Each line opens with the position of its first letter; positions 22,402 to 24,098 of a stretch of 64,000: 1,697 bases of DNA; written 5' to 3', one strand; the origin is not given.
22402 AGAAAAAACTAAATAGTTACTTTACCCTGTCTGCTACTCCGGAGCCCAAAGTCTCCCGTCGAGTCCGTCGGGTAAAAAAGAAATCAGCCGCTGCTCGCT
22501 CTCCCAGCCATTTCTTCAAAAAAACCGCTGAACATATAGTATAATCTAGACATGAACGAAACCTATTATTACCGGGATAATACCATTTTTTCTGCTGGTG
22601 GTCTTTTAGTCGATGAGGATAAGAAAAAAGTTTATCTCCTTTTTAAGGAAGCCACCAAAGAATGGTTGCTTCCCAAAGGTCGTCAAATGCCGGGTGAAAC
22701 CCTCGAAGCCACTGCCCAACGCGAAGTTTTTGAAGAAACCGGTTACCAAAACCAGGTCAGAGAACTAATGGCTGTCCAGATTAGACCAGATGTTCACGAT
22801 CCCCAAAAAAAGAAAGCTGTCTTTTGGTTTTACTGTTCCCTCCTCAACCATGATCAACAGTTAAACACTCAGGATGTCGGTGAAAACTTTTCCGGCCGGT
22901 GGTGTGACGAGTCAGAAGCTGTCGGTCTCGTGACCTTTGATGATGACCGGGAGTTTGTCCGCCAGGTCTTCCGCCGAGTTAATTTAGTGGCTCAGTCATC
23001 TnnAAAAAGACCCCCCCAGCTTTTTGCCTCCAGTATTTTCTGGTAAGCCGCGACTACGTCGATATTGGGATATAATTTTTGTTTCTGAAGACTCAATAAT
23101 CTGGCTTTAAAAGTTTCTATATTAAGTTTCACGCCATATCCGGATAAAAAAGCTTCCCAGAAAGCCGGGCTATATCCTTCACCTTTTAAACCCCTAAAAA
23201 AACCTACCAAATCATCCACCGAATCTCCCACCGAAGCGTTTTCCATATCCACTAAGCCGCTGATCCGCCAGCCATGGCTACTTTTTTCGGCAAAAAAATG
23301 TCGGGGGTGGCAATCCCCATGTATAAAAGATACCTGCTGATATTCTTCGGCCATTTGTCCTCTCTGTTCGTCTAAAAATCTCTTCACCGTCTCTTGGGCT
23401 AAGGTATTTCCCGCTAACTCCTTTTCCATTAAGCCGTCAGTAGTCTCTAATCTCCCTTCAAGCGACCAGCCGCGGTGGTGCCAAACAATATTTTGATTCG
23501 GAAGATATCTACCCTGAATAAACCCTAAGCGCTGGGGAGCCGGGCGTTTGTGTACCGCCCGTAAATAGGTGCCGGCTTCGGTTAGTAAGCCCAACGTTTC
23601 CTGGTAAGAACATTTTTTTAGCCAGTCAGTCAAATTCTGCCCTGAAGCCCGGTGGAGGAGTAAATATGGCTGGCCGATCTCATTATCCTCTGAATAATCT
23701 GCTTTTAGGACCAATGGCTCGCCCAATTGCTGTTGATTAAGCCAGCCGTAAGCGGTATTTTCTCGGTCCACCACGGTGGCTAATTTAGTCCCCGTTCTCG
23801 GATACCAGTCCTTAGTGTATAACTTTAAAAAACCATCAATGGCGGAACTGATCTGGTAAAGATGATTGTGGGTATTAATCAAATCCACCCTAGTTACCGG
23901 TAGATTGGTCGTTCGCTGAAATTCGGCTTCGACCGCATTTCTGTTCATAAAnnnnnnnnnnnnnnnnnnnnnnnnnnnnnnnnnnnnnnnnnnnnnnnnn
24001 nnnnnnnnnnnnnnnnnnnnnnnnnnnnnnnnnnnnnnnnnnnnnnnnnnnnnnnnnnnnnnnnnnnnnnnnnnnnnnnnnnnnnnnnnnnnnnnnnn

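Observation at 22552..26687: Minus-strand three-gene cassette (NTase-kinase fusion, NDK-like protein, second kinase) converging on a Nudix gene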

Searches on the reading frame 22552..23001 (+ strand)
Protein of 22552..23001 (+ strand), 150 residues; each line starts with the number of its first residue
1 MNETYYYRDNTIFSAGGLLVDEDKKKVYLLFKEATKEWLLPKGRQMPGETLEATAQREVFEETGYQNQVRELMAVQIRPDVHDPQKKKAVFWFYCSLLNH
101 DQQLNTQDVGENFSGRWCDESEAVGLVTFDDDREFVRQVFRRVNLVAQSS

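Call 3: search_protein_families(library=pfam, proteins=[window:22552-23001:+], max_evalue=1)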
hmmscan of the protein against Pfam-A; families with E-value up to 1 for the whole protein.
window:22552-23001:+ (150 aa): 3 families
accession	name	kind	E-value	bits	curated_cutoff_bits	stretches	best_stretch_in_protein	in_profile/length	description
PF00293.34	NUDIX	-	2.1e-15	57.3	21.1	1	14-135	5-130/134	NUDIX domain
PF18218.6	Spa1_C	-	0.048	14.6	26.4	1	48-94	29-73/99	Lantibiotic immunity protein Spa1 C-terminal domain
PF22327.2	Nudt16-like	-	0.16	12.4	27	1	48-103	46-100/161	U8 snoRNA-decapping enzyme-like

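Call 4: search_protein_families(library=ncbifam, proteins=[window:22552-23001:+], max_evalue=1)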
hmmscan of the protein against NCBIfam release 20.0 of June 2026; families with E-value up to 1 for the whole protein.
window:22552-23001:+ (150 aa): 16 families
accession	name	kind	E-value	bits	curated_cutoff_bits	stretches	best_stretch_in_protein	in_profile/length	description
NF052459.1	OxoGTPPhMutT1Mycb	equivalog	1.2e-10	41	475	1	19-140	8-126/292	8-oxo-(d)GTP phosphatase MutT1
NF001938.0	PRK00714.1-5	equivalog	6.1e-05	22.4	116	1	31-69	40-77/172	RNA pyrophosphohydrolase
NF001934.0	PRK00714.1-1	equivalog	0.00011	21.7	241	1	17-74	12-70/176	RNA pyrophosphohydrolase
NF006961.0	PRK09438.1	equivalog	0.00015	21.2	103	1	38-74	34-70/151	dihydroneopterin triphosphate diphosphatase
NF008736.0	PRK11762.1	equivalog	0.00018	21.1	169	1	39-79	77-118/186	ADP compounds hydrolase NudE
TIGR02705.1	nudix_YtkD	equivalog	0.00021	20.9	154.4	1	8-69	17-78/156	RNA deprotection pyrophosphohydrolase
NF001935.0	PRK00714.1-2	equivalog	0.00027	20.5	259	1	17-74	12-69/183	RNA pyrophosphohydrolase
TIGR00586.1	mutt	equivalog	0.0004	20.4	97.9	1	35-138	31-119/129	8-oxo-dGTP diphosphatase MutT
NF001937.0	PRK00714.1-4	equivalog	0.00054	19.6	139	1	17-74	12-69/161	RNA pyrophosphohydrolase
NF041652.1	Nud_hyd_Dein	equivalog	0.00065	20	200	1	33-77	40-84/152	Nudix hydrolase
NF012016.0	PRK15472.1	equivalog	0.0091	15.7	95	1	36-82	31-77/141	nucleoside triphosphatase NudI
TIGR00052.1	TIGR00052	subfamily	0.014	15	79.55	1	48-67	92-111/188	nudix-type nucleoside diphosphatase, YffH/AdpP family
NF008044.0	PRK10776.1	equivalog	0.015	15.2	148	1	36-95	31-86/130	8-oxo-dGTP diphosphatase MutT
NF006530.0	PRK08999.1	equivalog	0.015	14.4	245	1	35-75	32-73/315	Nudix family hydrolase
NF001299.0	PRK00241.1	equivalog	0.021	14.3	158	1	47-66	170-189/263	NAD(+) diphosphatase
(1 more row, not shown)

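Call 5: search_protein_families(library=padloc, proteins=[window:22552-23001:+], max_evalue=1)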
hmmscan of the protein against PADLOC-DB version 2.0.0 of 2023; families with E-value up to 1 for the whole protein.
window:22552-23001:+ (150 aa): 1 family
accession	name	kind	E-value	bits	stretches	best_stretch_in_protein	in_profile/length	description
PDLC04899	PDC-S07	-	4.8e-05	21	1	34-139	31-128/135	-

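Call 13: search_protein_families(library=phrogs, proteins=[window:22552-23001:+], max_evalue=1)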
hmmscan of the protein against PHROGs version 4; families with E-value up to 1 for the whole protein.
window:22552-23001:+ (150 aa): 9 families
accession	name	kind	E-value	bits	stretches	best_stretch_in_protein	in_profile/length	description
phrog_1198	-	other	9.2e-10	39.7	1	28-108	51-138/253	MutT/NUDIX hydrolase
phrog_1185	-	other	3.9e-08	34.1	1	14-72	150-215/301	nudix hydrolase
phrog_10313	-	other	4e-07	30.9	1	21-101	22-102/159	nudix hydrolase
phrog_6216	-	unknown function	3.1e-06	27.2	1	24-131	12-97/545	-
phrog_15528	-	head and packaging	6.3e-06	25.8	1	12-90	521-595/794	portal protein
phrog_25541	-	unknown function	0.0038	17.8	1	28-80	87-140/210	-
phrog_19657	-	other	0.04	14.9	1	33-73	56-96/176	nudix hydrolase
phrog_6473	-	unknown function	0.13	13.5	0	5-33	23-50/78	-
phrog_10839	-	unknown function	0.21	12.5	0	57-75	5-22/42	-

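Call 61: search_solved_structures(query=A4, max_evalue=0.001)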
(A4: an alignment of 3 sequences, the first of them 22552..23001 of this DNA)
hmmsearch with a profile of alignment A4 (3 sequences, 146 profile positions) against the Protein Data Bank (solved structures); distinct sequences matched with E-value up to 0.001: 93 (the best 60 are shown).
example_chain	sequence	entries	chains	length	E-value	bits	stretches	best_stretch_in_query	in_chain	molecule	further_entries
1vc8_A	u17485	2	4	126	6.3e-14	54.9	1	13-143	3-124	Ndx1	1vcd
3i7u_A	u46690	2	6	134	7.3e-14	54.7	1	13-141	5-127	AP4A hydrolase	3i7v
1vc9_A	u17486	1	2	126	3.8e-13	52.4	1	13-143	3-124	Ndx1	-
9cxx_A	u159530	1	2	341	7.3e-13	51.5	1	25-139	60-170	8-oxo-(d)GTP phosphatase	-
5gg5_A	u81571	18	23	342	2.5e-11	46.5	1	16-141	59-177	Hydrolase, NUDIX family protein | NUDIX family protein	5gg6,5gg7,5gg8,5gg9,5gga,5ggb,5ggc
3id9_A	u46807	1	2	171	7.9e-11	44.9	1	13-82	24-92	MutT/NUDIX family protein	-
4zb3_A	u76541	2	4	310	1.6e-10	43.9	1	10-132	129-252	Nudix hydrolase 7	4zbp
3gg6_A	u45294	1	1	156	2e-09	40.3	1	23-78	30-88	Nucleoside diphosphate-linked moiety X motif 18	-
3h95_A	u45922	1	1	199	3e-09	39.8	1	10-121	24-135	Nucleoside diphosphate-linked moiety X motif 6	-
3smd_A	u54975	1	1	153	3.9e-09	39.4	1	32-122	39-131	MutT/NUDIX family protein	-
3fk9_A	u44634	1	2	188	8.6e-09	38.3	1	20-127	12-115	Mutator MutT protein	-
5j3t_B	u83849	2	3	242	1.1e-08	37.9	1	14-70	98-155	mRNA decapping complex subunit 2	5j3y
5n2v_B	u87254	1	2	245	1.1e-08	37.9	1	14-70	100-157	mRNA decapping complex subunit 2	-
5kq1_B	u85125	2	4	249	1.1e-08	37.9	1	14-70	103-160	mRNA decapping complex subunit 2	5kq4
2qkm_B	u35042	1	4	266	1.2e-08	37.8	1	14-70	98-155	SPAC19A8.12 protein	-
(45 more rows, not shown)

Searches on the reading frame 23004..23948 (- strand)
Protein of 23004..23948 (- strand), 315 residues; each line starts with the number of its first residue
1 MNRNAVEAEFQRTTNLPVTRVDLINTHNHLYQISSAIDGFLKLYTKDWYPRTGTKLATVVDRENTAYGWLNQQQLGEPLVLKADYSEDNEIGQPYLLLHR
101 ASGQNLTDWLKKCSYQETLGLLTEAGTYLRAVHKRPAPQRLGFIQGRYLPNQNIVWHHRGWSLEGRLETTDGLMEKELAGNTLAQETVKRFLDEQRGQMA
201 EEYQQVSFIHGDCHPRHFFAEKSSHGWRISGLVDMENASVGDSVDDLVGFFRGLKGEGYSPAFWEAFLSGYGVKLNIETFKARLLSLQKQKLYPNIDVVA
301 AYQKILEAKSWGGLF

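Call 3: search_protein_families(library=pfam, proteins=[window:23004-23948:-], max_evalue=1)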
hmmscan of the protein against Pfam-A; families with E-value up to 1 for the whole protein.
window:23004-23948:- (315 aa): 2 families
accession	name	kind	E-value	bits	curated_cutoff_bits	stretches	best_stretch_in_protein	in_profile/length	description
PF01636.29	APH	-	6.1e-16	59.3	23.2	1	55-272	32-230/239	Phosphotransferase enzyme family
PF06293.20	Kdo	-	0.00023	21.1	21.3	1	174-271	106-207/207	Lipopolysaccharide kinase (Kdo/WaaP) family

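Call 4: search_protein_families(library=ncbifam, proteins=[window:23004-23948:-], max_evalue=1)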
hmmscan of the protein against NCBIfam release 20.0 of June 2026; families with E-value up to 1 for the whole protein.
window:23004-23948:- (315 aa): 11 families
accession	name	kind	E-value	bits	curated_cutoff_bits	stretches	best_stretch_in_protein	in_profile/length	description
NF033068.1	APH_3p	equivalog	1.4e-09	37.9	205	2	173-274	143-238/255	APH(3') family aminoglycoside O-phosphotransferase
NF000240.1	macrolide_MphC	exception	0.00099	18.6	550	1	204-259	190-242/299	Mph(C) family macrolide 2'-phosphotransferase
NF008738.0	PRK11768.1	equivalog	0.0018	17.7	194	1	185-275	176-258/327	serine/threonine protein kinase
NF041268.1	capreo_Cph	equivalog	0.0037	16.9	390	1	206-249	182-225/285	capreomycin phosphotransferase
NF032898.2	APH_3p_II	exception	0.0085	15.4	360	1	63-274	53-239/256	APH(3')-II family aminoglycoside O-phosphotransferase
NF000242.2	macrolide_MphB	exception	0.01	15.1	615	1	205-259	193-244/299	Mph(B) family macrolide 2'-phosphotransferase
NF000241.1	MPH_3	exception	0.011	15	500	1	186-250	172-229/293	Mph(E)/Mph(G) family macrolide 2'-phosphotransferase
TIGR02904.1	spore_ysxE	equivalog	0.014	14.7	263.55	1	185-252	174-238/309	spore coat protein YsxE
NF038056.1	macrolide_MphM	exception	0.021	14.4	610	1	204-254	188-235/298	macrolide 2'-phosphotransferase MphM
NF000044.2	APH_2pp_IIIa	exception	0.027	13.8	625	1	207-248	191-232/306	aminoglycoside O-phosphotransferase APH(2'')-IIIa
NF007607.0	PRK10254.1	equivalog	0.13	12.3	237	1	74-160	30-118/137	proofreading thioesterase EntH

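Call 5: search_protein_families(library=padloc, proteins=[window:23004-23948:-], max_evalue=1)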
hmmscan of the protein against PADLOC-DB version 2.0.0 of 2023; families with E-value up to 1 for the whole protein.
window:23004-23948:- (315 aa): 0 families

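Call 13: search_protein_families(library=phrogs, proteins=[window:23004-23948:-], max_evalue=1)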
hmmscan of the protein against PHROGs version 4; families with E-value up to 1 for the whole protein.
window:23004-23948:- (315 aa): 0 families

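Call 83: search_solved_structures(query=window:23004-23948:-, max_evalue=0.01)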
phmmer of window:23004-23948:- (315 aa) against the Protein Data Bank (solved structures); distinct sequences matched with E-value up to 0.01: 0.

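Call 85: find_related_loci(query=window:23004-23948:-, collection=viral_contigs, flank=5000)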
Query window:23004-23948:- (315 aa) in viral_contigs; peptide patterns used: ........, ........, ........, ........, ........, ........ (x = any residue, [..] = any of these).
3 stretches matched a pattern, but none encodes a relative of the query by tblastn (E <= 1e-3).
